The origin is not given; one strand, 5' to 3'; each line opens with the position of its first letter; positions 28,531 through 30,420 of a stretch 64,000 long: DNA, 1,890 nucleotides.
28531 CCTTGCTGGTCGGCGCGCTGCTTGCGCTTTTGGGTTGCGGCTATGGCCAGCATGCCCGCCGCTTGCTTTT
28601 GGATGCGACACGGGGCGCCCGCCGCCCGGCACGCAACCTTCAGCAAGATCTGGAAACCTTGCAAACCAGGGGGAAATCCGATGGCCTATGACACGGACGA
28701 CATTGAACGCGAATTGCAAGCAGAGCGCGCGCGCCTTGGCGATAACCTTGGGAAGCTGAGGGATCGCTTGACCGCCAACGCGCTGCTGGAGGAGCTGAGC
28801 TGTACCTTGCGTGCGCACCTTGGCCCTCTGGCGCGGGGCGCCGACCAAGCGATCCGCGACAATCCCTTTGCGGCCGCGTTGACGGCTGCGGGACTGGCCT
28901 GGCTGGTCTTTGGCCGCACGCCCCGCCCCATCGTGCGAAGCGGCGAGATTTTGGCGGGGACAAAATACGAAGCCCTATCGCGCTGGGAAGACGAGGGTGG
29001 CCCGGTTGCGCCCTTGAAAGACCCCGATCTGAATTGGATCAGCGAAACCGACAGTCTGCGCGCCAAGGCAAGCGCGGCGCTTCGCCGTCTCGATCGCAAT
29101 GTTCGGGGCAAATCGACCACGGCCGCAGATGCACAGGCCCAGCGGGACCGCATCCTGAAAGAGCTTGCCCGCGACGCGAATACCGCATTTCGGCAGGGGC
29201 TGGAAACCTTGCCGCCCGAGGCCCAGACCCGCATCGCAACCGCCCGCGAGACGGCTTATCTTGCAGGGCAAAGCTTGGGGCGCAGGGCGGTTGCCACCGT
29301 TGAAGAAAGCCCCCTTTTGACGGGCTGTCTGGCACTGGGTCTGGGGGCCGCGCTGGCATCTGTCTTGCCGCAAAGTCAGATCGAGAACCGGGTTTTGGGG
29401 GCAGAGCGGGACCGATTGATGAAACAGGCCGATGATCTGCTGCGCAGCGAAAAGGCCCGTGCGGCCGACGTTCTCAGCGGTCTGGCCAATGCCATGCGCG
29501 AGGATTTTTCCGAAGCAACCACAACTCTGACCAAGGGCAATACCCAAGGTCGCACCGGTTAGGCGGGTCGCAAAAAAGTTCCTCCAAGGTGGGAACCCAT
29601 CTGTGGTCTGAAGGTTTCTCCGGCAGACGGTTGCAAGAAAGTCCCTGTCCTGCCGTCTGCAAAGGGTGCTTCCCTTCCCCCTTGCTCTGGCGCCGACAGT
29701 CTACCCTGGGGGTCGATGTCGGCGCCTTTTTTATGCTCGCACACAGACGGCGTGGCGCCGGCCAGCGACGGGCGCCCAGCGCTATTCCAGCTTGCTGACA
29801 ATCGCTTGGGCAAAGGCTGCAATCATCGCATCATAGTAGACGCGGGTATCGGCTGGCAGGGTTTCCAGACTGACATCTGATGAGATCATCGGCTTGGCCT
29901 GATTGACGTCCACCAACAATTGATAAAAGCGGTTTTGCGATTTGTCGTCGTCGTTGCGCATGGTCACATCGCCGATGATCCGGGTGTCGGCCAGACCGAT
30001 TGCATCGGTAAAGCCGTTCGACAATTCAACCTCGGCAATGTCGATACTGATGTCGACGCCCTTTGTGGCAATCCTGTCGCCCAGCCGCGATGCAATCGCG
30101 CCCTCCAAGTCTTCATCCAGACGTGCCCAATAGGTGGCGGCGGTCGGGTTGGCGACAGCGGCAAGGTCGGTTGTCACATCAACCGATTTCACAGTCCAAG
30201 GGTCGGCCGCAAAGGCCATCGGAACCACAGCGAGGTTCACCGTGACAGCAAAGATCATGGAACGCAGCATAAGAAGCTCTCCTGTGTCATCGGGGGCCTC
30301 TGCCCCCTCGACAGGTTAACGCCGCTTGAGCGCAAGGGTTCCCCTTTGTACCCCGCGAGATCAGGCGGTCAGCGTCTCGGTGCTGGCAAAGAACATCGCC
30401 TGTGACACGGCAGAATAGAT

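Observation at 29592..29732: Candidate EcfG-dependent small RNA with a C/U-rich (anti-Shine-Dalgarno-like) linker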

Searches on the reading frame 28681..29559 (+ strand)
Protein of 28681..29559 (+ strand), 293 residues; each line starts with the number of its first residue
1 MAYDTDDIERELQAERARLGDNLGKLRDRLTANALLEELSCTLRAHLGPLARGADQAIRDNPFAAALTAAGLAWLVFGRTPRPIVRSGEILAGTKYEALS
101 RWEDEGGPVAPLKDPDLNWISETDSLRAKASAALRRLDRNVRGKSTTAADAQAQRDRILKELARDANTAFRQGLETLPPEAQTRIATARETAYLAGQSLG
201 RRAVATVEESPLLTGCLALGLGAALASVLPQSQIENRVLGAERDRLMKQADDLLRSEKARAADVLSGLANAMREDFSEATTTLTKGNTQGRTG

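Call 11: find_homologous_proteins(query=window:28681-29559:+, max_evalue=1e-10)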
Query window:28681-29559:+ (293 aa): 97 proteins with E <= 1e-10 among 8000 candidates.
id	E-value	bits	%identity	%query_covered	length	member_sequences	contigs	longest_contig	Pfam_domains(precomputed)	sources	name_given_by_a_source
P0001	4.4e-179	612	100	100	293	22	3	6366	-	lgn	-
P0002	1.6e-160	551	91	98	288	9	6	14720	-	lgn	-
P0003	9.8e-150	516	86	98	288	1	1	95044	-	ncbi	-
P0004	1.3e-148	512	85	98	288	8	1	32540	-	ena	-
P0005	1.1e-145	502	83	98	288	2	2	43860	PF12277.14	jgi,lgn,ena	-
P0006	7.7e-73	263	48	96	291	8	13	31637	PF12277.14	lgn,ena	-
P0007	6.3e-64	234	45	96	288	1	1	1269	-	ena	-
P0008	8.6e-64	234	49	95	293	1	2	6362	PF12277.14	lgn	-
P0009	3.8e-60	222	44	97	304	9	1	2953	PF12277.14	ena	-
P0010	6.4e-60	221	49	83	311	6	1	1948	PF12277.14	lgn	-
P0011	1.3e-58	217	46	91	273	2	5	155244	-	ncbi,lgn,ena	-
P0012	8.8e-58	214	42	97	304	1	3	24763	PF12277.14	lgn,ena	-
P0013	9.7e-58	214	46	85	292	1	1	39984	PF12277.14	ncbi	-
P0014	1.1e-57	214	44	95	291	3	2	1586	PF12277.14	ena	-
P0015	1.5e-57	213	42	97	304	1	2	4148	PF12277.14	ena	-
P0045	3.1e-52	196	44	90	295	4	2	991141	-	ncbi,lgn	-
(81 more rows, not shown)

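Call 12: search_protein_families(library=pfam, proteins=[window:28681-29559:+])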
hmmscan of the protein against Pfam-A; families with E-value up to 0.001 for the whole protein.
window:28681-29559:+ (293 aa): 1 family
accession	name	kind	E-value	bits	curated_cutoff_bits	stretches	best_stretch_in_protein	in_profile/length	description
PF12277.13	DUF3618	-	0.00024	21.7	24.9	1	4-38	3-37/47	Protein of unknown function (DUF3618)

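Call 13: find_encoding_contigs(protein=P0002, flank=3000, max_places=3)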
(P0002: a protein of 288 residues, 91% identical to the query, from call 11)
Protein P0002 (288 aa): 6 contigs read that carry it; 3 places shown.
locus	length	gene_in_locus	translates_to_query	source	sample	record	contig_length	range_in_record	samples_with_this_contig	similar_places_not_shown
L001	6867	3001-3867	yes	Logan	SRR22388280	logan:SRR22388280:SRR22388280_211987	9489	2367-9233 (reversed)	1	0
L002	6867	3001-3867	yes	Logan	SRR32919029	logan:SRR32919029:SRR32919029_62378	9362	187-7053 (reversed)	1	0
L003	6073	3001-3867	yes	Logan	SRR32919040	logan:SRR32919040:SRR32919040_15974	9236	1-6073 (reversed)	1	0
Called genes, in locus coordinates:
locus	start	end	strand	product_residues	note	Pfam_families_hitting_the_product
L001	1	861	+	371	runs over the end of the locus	?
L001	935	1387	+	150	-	-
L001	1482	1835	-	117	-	-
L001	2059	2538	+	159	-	-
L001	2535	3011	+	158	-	PF07332:Phage_holin_3_6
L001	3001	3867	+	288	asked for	-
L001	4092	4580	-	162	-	-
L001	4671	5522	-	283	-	PF22029:PhyR_sigma2, PF08281:Sigma70_r4_2 (weak), PF22233:PhyR_sigma-like, PF00072:Response_reg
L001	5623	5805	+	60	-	PF18557:NepR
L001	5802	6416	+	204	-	PF04542:Sigma70_r2, PF22029:PhyR_sigma2, PF08281:Sigma70_r4_2, PF04545:Sigma70_r4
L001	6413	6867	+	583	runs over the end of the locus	PF07536:HWE_HK, PF07568:HisKA_2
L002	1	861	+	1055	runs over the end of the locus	?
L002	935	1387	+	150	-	-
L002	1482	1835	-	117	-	-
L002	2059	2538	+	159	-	-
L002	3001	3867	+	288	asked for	-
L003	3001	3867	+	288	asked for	-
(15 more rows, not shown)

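Call 14: find_encoding_contigs(protein=P0003, flank=3000, max_places=2)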
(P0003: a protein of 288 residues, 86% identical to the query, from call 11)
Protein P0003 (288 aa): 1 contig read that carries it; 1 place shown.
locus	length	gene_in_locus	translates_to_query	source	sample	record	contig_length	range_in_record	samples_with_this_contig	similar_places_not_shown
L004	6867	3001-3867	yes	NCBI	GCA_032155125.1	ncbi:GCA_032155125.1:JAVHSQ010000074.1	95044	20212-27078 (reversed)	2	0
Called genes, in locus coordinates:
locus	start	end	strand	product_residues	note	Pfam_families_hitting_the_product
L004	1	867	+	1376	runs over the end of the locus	PF08448:PAS_4, PF13188:PAS_8, PF00989:PAS, PF08448:PAS_4, PF01590:GAF, PF08447:PAS_3, PF08448:PAS_4, PF02518:HATPase_c, +6 more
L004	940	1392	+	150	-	-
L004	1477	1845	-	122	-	-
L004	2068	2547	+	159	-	-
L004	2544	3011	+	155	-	PF07332:Phage_holin_3_6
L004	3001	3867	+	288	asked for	-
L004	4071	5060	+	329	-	PF01548:DEDD_Tnp_IS110, PF02371:Transposase_20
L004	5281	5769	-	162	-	-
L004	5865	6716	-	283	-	PF22029:PhyR_sigma2, PF08281:Sigma70_r4_2 (weak), PF22233:PhyR_sigma-like, PF00072:Response_reg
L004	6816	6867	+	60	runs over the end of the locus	PF18557:NepR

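Call 15: find_encoding_contigs(protein=P0004, flank=3000, max_places=2)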
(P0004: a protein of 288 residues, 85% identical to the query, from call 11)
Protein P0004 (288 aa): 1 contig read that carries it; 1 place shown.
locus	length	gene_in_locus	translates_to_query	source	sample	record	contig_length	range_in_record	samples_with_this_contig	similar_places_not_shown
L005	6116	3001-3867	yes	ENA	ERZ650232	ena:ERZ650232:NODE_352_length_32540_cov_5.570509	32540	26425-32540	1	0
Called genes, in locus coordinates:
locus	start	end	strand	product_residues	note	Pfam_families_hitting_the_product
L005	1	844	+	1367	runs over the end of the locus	PF08448:PAS_4, PF00989:PAS, PF08448:PAS_4, PF13426:PAS_9, PF01590:GAF, PF08447:PAS_3, PF02518:HATPase_c, PF00072:Response_reg, +6 more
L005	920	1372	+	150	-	-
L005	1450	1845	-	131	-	-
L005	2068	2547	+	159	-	PF01442:Apolipoprotein (weak)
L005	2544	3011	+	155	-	PF07332:Phage_holin_3_6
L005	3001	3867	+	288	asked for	-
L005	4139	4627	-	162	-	-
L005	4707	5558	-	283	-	PF22029:PhyR_sigma2, PF08281:Sigma70_r4_2 (weak), PF22233:PhyR_sigma-like, PF00072:Response_reg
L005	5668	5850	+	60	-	PF18557:NepR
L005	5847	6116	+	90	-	?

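Call 16: find_encoding_contigs(protein=P0005, flank=3000, max_places=2)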
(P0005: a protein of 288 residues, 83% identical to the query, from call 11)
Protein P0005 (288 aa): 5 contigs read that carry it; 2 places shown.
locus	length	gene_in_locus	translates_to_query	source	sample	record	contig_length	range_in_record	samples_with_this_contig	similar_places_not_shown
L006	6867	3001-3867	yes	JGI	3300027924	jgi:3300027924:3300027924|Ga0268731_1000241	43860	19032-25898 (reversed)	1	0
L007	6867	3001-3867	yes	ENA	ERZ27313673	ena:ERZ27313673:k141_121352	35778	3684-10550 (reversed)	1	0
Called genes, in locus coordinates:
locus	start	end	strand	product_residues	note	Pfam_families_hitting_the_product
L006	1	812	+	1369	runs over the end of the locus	PF08448:PAS_4, PF00989:PAS, PF08448:PAS_4, PF01590:GAF, PF08447:PAS_3, PF08448:PAS_4, PF02518:HATPase_c, PF00072:Response_reg, +3 more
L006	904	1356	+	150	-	-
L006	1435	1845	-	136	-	-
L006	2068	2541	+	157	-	-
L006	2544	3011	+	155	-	PF07332:Phage_holin_3_6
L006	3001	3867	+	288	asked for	PF12277:DUF3618 (weak)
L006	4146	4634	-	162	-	-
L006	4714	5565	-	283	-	PF22029:PhyR_sigma2, PF08281:Sigma70_r4_2, PF22233:PhyR_sigma-like, PF00072:Response_reg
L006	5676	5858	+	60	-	PF18557:NepR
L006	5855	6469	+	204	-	PF04542:Sigma70_r2, PF22029:PhyR_sigma2, PF08281:Sigma70_r4_2, PF04545:Sigma70_r4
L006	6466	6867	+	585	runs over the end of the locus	PF07536:HWE_HK, PF07568:HisKA_2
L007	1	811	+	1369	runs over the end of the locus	PF08448:PAS_4, PF00989:PAS, PF08448:PAS_4, PF01590:GAF, PF08447:PAS_3, PF08448:PAS_4, PF02518:HATPase_c, PF00072:Response_reg, +3 more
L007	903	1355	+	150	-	-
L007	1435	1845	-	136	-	-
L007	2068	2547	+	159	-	-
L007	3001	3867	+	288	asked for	PF12277:DUF3618 (weak)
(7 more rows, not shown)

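Call 20: find_encoding_contigs(protein=P0006, flank=3000, max_places=3)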
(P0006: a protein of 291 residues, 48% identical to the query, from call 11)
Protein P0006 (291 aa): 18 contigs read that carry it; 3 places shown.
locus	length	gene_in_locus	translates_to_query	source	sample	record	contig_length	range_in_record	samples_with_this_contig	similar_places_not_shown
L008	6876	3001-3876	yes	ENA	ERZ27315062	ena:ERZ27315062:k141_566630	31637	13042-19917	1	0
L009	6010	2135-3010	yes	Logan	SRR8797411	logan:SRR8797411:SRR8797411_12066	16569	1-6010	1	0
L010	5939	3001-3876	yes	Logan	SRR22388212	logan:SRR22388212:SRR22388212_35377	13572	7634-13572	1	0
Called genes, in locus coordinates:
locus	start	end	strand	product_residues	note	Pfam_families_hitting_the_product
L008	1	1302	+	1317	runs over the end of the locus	PF08447:PAS_3 (weak), PF08448:PAS_4, PF12860:PAS_7 (weak), PF08448:PAS_4, PF08447:PAS_3, PF08448:PAS_4 (weak), PF02518:HATPase_c, PF00072:Response_reg, +5 more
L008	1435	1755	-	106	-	-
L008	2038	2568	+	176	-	-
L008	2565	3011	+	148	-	PF07332:Phage_holin_3_6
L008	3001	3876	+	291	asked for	PF12277:DUF3618 (weak)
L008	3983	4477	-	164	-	-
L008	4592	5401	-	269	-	PF22029:PhyR_sigma2, PF08281:Sigma70_r4_2, PF22233:PhyR_sigma-like, PF00072:Response_reg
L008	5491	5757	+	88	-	PF18557:NepR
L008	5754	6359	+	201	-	PF04542:Sigma70_r2, PF22029:PhyR_sigma2, PF07638:Sigma70_ECF (weak), PF08281:Sigma70_r4_2, PF04545:Sigma70_r4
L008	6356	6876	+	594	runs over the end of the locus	PF07536:HWE_HK, PF07568:HisKA_2, PF02518:HATPase_c (weak)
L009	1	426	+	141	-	?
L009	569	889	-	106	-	-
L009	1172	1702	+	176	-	-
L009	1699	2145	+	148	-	PF07332:Phage_holin_3_6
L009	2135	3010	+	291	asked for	PF12277:DUF3618 (weak)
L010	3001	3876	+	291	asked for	PF12277:DUF3618 (weak)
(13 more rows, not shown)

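Call 21: find_encoding_contigs(protein=P0011, flank=3000, max_places=2)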
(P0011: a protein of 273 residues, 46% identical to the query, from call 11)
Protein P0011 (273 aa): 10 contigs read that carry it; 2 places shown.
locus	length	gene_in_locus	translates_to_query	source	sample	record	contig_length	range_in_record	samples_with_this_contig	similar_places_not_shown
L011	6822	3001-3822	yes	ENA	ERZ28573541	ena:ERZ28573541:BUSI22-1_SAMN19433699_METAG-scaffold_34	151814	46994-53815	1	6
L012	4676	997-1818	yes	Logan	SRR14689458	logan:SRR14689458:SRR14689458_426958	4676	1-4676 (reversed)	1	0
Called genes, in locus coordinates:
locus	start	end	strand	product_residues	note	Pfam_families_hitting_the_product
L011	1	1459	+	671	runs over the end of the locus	PF01594:AI-2E_transport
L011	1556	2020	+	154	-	PF09537:DUF2383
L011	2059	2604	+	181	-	-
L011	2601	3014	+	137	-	PF07332:Phage_holin_3_6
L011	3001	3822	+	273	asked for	-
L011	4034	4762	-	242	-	PF00027:cNMP_binding, PF13545:HTH_Crp_2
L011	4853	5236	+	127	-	-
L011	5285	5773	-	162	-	-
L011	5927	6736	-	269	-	PF22029:PhyR_sigma2, PF08281:Sigma70_r4_2 (weak), PF22233:PhyR_sigma-like, PF00072:Response_reg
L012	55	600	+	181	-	-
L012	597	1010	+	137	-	PF07332:Phage_holin_3_6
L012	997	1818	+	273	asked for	-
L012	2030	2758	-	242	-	PF00027:cNMP_binding, PF13545:HTH_Crp_2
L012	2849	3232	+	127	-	-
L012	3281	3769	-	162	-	-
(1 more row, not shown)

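Call 22: find_encoding_contigs(protein=P0045, flank=3000, max_places=2)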
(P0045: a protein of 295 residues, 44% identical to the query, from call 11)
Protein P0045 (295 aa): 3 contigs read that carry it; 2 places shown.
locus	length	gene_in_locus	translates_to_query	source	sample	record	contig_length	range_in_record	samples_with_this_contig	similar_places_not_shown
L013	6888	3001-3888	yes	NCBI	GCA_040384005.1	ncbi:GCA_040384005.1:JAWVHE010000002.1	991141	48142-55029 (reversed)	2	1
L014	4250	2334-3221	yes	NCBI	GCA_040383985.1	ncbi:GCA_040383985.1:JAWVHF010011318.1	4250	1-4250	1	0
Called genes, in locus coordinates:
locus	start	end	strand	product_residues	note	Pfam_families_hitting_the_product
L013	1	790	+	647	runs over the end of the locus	PF01594:AI-2E_transport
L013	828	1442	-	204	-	PF05974:DUF892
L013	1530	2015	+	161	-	PF09537:DUF2383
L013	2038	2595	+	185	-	PF01442:Apolipoprotein (weak)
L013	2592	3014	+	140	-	PF07332:Phage_holin_3_6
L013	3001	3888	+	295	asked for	-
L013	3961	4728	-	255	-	PF05239:PRC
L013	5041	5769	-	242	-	PF00027:cNMP_binding, PF13545:HTH_Crp_2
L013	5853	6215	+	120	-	-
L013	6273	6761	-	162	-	-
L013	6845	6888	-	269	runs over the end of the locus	PF22029:PhyR_sigma2, PF08281:Sigma70_r4_2 (weak), PF22233:PhyR_sigma-like, PF00072:Response_reg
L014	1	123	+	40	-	?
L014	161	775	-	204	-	PF05974:DUF892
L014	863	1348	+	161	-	PF09537:DUF2383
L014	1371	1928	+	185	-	PF01442:Apolipoprotein (weak)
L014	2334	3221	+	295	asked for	-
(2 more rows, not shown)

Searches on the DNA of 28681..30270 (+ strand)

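Call 4: search_rna_families(source=window, start=29400, end=29900, threshold=evalue, max_evalue=10, show_alignments=3)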
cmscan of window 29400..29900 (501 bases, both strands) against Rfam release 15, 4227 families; matches with E-value up to 10: 4.
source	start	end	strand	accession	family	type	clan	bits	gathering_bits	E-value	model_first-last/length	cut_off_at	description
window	29751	29826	-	RF03038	nhaA-II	Cis-reg;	-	18.8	70.4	1.9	1-84/84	no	nhaA-II RNA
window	29689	29726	+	RF01836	weev_FSE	Cis-reg; frameshift_element;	-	17.2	40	6.8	1-27/27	no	ribosomal frameshift site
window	29407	29437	+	RF01136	sR28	Gene; snRNA; snoRNA; CD-box;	-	9.5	39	7.1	19-55/55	no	Small nucleolar RNA sR28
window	29658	29686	-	RF00036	RRE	Cis-reg;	-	7.6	104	6.8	1-337/337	no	HIV Rev response element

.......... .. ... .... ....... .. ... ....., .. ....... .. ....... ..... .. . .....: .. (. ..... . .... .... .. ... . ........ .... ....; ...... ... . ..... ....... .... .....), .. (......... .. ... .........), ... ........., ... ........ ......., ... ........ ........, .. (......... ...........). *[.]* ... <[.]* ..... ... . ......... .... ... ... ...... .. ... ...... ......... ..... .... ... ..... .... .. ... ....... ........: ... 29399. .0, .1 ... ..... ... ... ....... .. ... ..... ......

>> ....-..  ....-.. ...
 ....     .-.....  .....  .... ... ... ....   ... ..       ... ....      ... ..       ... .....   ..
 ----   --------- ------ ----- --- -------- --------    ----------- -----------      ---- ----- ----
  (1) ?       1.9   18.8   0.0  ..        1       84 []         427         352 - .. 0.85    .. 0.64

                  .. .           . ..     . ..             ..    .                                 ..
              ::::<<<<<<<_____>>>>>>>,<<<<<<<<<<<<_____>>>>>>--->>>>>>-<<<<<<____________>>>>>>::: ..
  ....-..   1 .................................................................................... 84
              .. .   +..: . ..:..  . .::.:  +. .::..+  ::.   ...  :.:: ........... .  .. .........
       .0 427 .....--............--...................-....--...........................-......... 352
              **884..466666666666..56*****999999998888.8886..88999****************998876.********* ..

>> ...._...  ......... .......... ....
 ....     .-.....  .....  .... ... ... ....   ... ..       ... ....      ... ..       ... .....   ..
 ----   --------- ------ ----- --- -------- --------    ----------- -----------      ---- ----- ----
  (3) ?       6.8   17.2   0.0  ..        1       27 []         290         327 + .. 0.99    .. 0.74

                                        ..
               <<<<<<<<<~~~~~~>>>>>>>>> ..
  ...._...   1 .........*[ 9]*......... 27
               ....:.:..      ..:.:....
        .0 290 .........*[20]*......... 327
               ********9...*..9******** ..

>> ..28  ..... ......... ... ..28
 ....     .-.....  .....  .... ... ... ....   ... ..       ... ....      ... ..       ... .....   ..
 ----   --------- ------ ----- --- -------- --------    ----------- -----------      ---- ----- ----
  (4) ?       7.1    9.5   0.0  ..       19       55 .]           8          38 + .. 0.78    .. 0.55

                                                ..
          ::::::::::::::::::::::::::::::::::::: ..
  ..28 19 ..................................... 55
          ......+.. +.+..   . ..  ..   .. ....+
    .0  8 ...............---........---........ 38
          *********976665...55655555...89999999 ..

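Call 52: search_rna_families(sources=[L011, L013, L017, L018, L019, L021, L022, L025], threshold=gathering)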
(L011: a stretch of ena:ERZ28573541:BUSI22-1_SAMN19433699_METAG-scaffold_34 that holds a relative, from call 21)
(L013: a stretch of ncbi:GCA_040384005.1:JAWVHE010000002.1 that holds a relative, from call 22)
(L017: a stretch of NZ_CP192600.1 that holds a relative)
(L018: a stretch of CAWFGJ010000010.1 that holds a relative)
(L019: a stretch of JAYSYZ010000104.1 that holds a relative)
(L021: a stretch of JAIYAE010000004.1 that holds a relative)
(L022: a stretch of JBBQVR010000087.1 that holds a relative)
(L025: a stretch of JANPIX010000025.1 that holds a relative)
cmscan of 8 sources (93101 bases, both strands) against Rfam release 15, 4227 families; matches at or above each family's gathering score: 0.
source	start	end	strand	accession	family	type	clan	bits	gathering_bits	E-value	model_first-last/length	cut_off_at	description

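Call 53: search_rna_families(source=L019, start=1800, end=2060, threshold=evalue, max_evalue=10)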
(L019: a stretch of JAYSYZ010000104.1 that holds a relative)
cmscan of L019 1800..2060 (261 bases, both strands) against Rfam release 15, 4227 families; matches with E-value up to 10: 2.
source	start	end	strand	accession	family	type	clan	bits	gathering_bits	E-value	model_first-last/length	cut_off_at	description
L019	1855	1935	-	RF02651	SorY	Gene; sRNA;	-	14.1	111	1.4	1-83/83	no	Singlet oxygen resistance RNA Y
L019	1809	1908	+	RF01633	ceN43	Gene; snRNA; snoRNA; HACA-box;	-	11.9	50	8.1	1-129/129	no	Caenorhabditis snoRNA ceN43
